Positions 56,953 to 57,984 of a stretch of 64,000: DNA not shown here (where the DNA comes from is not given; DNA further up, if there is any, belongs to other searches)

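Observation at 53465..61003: Non-canonical Arn-like locus: GT-C transferase divergent from an oxidoreductase / GT2 / acyltransferase-ACP / KAS III / aminotransferase operon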

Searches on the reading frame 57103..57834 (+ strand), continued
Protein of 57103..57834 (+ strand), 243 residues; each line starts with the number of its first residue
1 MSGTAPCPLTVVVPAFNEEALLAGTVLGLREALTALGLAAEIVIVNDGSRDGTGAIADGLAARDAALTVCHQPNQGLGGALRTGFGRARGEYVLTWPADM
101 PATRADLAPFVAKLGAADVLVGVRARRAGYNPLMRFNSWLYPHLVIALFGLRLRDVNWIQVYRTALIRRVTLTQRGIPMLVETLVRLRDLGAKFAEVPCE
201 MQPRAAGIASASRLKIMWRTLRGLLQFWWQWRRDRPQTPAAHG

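Call 77: find_encoding_contigs(protein=P0345, flank=9000, max_places=1)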
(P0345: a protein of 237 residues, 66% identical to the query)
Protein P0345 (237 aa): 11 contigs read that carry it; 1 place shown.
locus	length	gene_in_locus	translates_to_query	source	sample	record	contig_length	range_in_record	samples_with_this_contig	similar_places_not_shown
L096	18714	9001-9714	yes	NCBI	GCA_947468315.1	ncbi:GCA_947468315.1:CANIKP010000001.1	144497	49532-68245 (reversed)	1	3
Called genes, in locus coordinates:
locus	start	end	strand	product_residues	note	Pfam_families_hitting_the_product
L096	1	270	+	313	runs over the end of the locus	PF18884:TSP3_bac (faint)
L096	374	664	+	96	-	PF01985:CRS1_YhbY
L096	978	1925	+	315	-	PF00535:Glycos_transf_2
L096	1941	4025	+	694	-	-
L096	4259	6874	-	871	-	-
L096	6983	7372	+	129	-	-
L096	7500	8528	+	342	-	PF01408:GFO_IDH_MocA, PF02894:GFO_IDH_MocA_C, PF22725:GFO_IDH_MocA_C3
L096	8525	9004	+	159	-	PF25084:LbH_EIF2B (faint), PF25087:GMPPB_C (weak), PF14602:Hexapep_2 (faint), PF00132:Hexapep (weak)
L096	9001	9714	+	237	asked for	PF00535:Glycos_transf_2, PF13641:Glyco_tranf_2_3 (weak)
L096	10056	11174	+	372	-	PF00155:Aminotran_1_2 (weak), PF01041:DegT_DnrJ_EryC1, PF01212:Beta_elim_lyase, PF00266:Aminotran_5 (faint)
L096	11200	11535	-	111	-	-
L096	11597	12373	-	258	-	PF01323:DSBA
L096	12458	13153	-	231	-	PF05359:DUF748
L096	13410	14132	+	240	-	PF00005:ABC_tran, PF13304:AAA_21 (weak)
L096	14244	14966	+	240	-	PF12679:ABC2_membrane_2, PF12698:ABC2_membrane_3 (weak)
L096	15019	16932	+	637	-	PF23357:DUF7088, PF09822:ABC_transp_aux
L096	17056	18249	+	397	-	PF14238:DUF4340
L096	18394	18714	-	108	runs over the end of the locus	-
